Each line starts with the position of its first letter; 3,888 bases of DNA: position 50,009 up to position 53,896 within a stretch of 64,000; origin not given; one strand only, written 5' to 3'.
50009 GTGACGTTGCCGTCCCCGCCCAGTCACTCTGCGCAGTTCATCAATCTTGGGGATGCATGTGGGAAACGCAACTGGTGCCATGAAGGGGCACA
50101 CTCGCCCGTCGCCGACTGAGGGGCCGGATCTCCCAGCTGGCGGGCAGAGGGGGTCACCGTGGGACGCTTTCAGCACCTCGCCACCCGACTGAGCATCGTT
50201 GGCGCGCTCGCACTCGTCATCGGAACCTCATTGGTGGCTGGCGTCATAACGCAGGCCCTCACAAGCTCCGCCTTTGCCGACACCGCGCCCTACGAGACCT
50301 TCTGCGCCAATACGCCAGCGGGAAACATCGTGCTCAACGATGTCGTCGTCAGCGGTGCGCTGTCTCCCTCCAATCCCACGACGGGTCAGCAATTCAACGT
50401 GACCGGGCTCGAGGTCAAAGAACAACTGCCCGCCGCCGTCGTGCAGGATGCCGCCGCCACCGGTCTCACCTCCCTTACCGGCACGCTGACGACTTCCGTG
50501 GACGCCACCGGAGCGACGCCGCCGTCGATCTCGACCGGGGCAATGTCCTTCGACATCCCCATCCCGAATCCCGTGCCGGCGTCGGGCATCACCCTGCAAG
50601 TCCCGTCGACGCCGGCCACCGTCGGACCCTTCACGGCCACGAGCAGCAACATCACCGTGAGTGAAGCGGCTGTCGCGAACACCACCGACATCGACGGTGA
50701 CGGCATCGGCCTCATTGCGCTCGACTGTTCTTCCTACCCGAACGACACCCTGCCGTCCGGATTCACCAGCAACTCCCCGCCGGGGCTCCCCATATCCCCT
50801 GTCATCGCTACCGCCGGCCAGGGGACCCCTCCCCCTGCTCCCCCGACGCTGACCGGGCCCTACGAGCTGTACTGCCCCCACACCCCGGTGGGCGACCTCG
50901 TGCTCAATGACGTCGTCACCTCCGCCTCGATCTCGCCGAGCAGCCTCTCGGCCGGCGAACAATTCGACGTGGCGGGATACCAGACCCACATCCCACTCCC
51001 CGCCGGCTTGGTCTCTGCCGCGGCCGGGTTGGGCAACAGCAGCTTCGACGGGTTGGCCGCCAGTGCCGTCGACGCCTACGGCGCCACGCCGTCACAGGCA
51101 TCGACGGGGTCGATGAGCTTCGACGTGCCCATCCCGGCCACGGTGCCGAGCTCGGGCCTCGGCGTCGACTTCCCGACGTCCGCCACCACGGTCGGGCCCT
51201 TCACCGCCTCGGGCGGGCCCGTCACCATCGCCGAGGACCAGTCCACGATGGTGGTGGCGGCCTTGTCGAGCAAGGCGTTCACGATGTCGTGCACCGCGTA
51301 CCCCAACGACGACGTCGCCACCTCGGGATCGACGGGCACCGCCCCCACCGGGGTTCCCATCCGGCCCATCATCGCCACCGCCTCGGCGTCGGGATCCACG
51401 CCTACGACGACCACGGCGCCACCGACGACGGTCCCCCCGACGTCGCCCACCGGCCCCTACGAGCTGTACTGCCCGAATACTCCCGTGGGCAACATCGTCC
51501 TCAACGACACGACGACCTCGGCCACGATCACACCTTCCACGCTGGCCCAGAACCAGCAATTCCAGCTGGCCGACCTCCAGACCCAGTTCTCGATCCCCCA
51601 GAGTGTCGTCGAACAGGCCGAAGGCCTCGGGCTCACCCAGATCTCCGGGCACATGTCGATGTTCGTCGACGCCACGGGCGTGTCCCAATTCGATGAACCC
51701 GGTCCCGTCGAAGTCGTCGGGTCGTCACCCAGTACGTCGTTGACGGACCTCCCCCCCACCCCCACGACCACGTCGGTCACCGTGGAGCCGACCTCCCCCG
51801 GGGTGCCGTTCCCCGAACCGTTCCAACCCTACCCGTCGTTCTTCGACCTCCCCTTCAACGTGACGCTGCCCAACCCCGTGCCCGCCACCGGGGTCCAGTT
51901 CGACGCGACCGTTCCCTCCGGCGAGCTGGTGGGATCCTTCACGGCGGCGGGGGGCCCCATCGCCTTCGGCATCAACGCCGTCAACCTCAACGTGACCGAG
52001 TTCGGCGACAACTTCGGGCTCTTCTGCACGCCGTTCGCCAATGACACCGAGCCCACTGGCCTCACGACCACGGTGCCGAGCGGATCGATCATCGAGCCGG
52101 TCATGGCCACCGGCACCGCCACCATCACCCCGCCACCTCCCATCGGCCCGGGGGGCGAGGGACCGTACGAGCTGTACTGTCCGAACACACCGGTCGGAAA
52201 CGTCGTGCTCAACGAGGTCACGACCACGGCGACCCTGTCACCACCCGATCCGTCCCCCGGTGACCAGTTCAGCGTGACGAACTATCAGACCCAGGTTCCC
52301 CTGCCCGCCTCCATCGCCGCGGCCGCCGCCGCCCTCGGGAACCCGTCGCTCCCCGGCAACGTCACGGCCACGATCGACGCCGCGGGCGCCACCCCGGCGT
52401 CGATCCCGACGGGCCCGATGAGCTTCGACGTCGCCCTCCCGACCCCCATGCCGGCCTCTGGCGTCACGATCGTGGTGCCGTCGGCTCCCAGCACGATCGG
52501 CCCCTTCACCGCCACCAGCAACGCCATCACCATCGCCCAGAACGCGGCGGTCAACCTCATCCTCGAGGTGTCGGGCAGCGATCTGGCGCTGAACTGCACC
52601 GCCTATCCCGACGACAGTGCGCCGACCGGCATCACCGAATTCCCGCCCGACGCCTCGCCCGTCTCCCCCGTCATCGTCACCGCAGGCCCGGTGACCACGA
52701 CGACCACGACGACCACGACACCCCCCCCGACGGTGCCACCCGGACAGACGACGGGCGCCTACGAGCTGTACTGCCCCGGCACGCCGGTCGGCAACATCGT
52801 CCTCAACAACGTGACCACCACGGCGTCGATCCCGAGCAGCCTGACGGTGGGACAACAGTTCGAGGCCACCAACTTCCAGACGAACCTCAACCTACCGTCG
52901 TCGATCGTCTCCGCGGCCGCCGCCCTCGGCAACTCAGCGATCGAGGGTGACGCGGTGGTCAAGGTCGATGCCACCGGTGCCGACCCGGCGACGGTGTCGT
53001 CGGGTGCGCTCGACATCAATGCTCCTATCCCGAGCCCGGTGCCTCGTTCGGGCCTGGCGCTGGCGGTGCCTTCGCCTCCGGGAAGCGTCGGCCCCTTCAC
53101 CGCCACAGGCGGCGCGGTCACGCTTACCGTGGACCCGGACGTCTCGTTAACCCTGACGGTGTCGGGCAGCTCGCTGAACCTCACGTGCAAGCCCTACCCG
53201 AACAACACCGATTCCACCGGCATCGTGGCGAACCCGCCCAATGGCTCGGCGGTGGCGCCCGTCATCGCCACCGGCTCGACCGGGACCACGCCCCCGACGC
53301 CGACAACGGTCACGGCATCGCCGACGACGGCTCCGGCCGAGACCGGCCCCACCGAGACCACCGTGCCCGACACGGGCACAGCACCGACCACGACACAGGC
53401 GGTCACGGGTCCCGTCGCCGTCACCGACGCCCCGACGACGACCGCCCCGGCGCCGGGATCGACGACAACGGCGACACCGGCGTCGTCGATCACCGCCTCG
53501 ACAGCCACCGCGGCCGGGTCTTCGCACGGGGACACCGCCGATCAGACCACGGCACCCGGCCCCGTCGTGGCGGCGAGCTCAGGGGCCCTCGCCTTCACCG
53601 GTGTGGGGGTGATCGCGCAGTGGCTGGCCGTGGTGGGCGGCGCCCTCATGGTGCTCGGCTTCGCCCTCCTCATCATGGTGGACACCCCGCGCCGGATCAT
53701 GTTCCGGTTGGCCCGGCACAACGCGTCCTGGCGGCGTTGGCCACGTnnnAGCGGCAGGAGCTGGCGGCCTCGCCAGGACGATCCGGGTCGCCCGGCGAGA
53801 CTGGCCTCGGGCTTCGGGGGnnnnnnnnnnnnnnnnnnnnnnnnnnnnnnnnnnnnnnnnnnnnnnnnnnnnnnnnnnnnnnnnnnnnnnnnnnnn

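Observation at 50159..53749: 1,196-aa wall-anchored protein built from five copies of an unrecognised two-cysteine module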

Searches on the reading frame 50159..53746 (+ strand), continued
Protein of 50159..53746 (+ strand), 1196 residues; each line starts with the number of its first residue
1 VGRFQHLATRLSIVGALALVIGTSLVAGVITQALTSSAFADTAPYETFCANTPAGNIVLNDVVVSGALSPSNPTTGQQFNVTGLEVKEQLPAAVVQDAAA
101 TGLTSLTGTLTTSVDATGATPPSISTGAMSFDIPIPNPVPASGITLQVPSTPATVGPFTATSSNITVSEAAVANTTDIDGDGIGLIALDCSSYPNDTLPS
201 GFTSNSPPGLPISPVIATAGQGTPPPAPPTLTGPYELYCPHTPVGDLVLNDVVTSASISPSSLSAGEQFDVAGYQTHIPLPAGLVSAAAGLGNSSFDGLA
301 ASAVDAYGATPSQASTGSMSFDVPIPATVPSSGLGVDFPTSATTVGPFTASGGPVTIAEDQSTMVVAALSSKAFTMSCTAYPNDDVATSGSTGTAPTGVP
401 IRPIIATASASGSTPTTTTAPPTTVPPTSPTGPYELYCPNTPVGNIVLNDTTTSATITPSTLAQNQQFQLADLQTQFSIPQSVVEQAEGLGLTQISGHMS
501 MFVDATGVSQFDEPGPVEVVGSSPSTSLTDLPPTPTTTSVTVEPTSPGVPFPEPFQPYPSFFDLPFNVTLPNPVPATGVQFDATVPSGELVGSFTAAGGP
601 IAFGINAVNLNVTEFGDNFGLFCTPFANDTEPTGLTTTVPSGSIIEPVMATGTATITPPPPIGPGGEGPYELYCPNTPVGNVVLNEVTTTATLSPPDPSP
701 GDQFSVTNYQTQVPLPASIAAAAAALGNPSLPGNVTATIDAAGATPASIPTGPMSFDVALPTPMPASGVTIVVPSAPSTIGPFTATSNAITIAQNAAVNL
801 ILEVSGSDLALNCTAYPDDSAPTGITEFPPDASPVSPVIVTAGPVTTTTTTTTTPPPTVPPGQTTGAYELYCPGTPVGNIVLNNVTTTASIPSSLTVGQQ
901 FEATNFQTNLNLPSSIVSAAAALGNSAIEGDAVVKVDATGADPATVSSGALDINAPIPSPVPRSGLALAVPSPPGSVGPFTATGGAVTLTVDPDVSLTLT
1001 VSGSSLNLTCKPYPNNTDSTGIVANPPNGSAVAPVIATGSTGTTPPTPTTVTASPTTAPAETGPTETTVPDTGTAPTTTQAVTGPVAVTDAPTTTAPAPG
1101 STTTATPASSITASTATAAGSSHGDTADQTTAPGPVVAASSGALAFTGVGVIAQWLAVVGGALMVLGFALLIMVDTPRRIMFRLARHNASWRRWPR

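Call 64: predict_structure(alignment_id=A4)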
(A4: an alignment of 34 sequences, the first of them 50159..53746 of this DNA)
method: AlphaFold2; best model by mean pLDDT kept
length: 1196 residues; sequences in the alignment: 34
mean_pLDDT: 71.0   pTM: 0.47
mean pLDDT of the five models: 71.0, 68.3, 64.2, 63.7, 62.3
residues with pLDDT >= 90: 114; 70-90: 718; 50-70: 131; < 50: 233
segments of 3 or more residues with pLDDT < 50: 1-4, 30-40, 415-430, 512-559, 658-665, 844-862, 1043-1154, 1186-1194
pLDDT, mean of each block of 10 residues (from residue 1): 51 65 57 37 80 81 88 88 89 83 81 89 88 85 84 90 85 73 66 84 82 83 55 88 83 91 88 92 84 83 89 86 85 86 89 86 83 81 84 78 88 50 32 81 79 80 72 80 69 77 71 36 24 28 26 34 77 73 66 68 78 64 85 81 78 59 53 82 88 86 90 85 77 88 84 86 81 89 84 86 77 83 76 77 46 32 69 82 89 81 90 84 83 88 85 84 84 87 83 84 81 84 79 85 39 28 29 28 25 27 24 21 23 27 32 58 73 60 49 39
secondary structure, 60 per line:
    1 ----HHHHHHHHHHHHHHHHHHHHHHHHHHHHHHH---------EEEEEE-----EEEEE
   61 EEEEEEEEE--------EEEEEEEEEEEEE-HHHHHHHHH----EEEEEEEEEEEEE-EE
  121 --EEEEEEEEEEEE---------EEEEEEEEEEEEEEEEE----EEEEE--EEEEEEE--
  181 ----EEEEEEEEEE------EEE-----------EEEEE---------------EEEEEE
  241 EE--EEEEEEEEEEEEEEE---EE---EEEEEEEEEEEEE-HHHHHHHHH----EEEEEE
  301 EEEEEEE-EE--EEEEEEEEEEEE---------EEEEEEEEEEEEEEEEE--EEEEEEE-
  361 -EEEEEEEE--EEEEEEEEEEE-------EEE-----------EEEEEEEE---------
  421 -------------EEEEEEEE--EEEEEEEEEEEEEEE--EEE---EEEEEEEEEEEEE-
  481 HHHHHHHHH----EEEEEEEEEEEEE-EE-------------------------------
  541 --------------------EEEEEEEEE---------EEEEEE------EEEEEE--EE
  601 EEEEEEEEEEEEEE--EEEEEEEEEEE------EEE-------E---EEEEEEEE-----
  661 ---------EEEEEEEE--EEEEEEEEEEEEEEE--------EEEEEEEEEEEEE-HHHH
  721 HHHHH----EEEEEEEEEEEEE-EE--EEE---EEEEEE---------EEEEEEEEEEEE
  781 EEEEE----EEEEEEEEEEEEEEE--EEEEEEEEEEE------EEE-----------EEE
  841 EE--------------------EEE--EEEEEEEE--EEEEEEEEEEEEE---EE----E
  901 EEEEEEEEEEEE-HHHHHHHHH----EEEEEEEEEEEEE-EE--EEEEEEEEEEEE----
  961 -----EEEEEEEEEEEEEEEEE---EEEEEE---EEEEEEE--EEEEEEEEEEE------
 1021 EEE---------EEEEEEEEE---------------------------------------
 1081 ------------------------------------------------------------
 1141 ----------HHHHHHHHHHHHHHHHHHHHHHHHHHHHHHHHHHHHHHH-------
elements in order (helices of 4 or more, strands of 3 or more residues): H5-35 E45-50 E56-69 E78-90 H92-100 E105-117 E123-134 E144-160 E165-169 E172-178 E185-194 E201-203 E215-219 E235-242 E245-259 E268-280 H282-290 E295-307 E313-324 E334-350 E353-359 E362-369 E372-382 E390-392 E404-411 E434-441 E444-458 E461-463 E467-479 H481-489 E494-506 E561-569 E579-584 E591-596 E599-614 E617-627 E634-636 E648-655 E670-677 E680-694 E703-715 H717-725 E730-742 E748-750 E754-759 E769-785 E790-804 E807-817 E824-826 E838-842 E863-865 E868-875 E878-890 E900-912 H914-922 E927-939 E945-956 E966-982 E986-991 E995-1001 E1004-1014 E1021-1023 E1033-1041 H1151-1189
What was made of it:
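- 50159..50278 (+): Sec-type signal peptide, aa 1-40, with predicted cleavage at AFA/DTAP. AF2 models a helix at aa 5-35 (call 64).
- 51692..51835 (+): Module-3 insertion (aa 512-559), a Pro/Thr/Ser-rich loop that is probably disordered. pLDDT is 24-36 in the full-length model (call 64).
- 53603..53680 (+): Hydrophobic transmembrane segment (aa 1149-1174). AF2 models a helix at aa 1151-1189 (call 64).
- The full-length model has five ordered domains, with disordered linkers, insertion and stalk, and terminal helices (call 64). A flexible beads-on-a-string architecture with disordered linkers (call 64) is typical of fibrillar adhesins, not of 2-D lattices.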

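Call 66: fold_search(model_id=the predicted structure, library=pdb)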
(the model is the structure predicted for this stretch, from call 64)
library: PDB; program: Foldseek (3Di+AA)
matches with E <= 10: 265; with E <= 0.001: 8
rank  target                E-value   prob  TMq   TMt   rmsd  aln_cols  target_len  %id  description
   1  8wa2_E                4.2e-08  0.99  0.07  0.06  30.2      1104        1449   11  cryo-EM structure of native mastigonemes isolated from Chlamydomonas reinhardtii at 3.0 angstrom resolution (released 2024-04-10)
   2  8beg_A                1.3e-07  0.91  0.06  0.09  36.7       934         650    7  Structure of Ig-like domains from PrgB (released 2022-11-30)
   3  8beg_B                6.6e-07  0.90  0.07  0.11  35.2       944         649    6  Structure of Ig-like domains from PrgB (released 2022-11-30)
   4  2pn5_A                7.8e-06  0.60  0.07  0.07  37.3      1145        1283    8  Crystal Structure of TEP1r (released 2007-07-24)
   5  4rtd                  4.0e-05  0.57  0.06  0.06  34.9       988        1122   10  Escherichia coli alpha-2-macroglobulin activated by porcine elastase (released 2015-07-15)
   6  9u60_E                2.4e-04  0.25  0.07  0.06  37.4      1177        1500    9  C3 convertases zymogen C4b2 in loading state (released 2026-01-14)
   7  5a42                  3.6e-04  0.33  0.08  0.06  33.3      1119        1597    9  Cryo-EM single particle 3D reconstruction of the native conformation of E. coli alpha-2-macroglobulin (ECAM) (released 2015-07-29)
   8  6h04_A                4.3e-04  0.20  0.07  0.07  40.6      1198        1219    8  Closed conformation of the Membrane Attack Complex (released 2018-12-19)
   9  5jpm_A                1.2e-03  0.23  0.07  0.10  28.1      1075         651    9  Structure of the complex of human complement C4 with MASP-2 rebuilt using iMDFF (released 2016-08-10)
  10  9mba_B                1.5e-03  0.60  0.07  0.18  21.1       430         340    8  Cryo-EM structure of complex of transducer-bound GPCR (released 2025-10-01)
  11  8csw                  2.8e-03  0.98  0.09  0.14  15.2       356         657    9  Local refinement of protein 4.2 in Class 2 of erythrocyte ankyrin-1 complex (released 2022-07-20)
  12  3l8q_A                3.9e-03  0.91  0.11  0.26  11.4       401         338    8  Structure analysis of the type II cohesin dyad from the adaptor ScaA scaffoldin of Acetivibrio cellulolyticus (released 2010-05-05)
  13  1w0o                  5.1e-03  0.08  0.06  0.08  32.9      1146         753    8  Vibrio cholerae sialidase (released 2004-07-08)
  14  3kls_A                6.2e-03  0.11  0.07  0.06  29.9       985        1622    8  Structure of complement C5 in complex with SSL7 (released 2009-11-24)
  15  7uzs                  6.5e-03  0.96  0.09  0.14  15.6       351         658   10  Protein 4.2 (local refinement from consensus reconstruction of ankyrin complex classes) (released 2022-07-20)
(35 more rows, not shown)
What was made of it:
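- On Thioester domains (TED) and alpha-2-macroglobulin-type thioester proteins: The A2M and TEP1 matches of the full-length model are generic tandem MG-domain similarity with TM 0.07 or less (call 66).
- Closest known: Fibrillar Gram-positive adhesins with tandem Ig-like stalk domains. Same: Full-length Foldseek finds the PrgB Ig-like domains at E 1.3e-7 (call 66).
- Architecture matches: Foldseek on the full-length model finds tandem beta-sandwich arrays, including the Ig-like stalk of the enterococcal adhesin PrgB and alpha-2-macroglobulin MG domains (call 66).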

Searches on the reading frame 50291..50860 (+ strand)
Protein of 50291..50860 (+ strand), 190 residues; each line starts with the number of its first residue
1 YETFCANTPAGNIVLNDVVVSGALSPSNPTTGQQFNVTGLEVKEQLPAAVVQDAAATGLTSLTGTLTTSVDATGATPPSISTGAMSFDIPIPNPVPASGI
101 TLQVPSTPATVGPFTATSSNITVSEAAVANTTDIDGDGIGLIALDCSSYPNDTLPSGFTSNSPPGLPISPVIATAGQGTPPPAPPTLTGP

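Call 4: search_protein_families(library=pfam, proteins=[window:50291-50860:+], max_evalue=10)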
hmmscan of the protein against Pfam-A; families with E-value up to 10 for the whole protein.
window:50291-50860:+ (190 aa): 0 families
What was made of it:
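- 50288..50815 (+): Module 1 (aa 44-219), DUF6801-type beta-sandwich with Cys49 and Cys190. On its own it gives no Pfam hit (call 4).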

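Call 5: search_protein_families(library=ncbifam, proteins=[window:50291-50860:+], max_evalue=10)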
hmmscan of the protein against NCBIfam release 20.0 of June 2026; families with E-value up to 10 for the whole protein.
window:50291-50860:+ (190 aa): 0 families
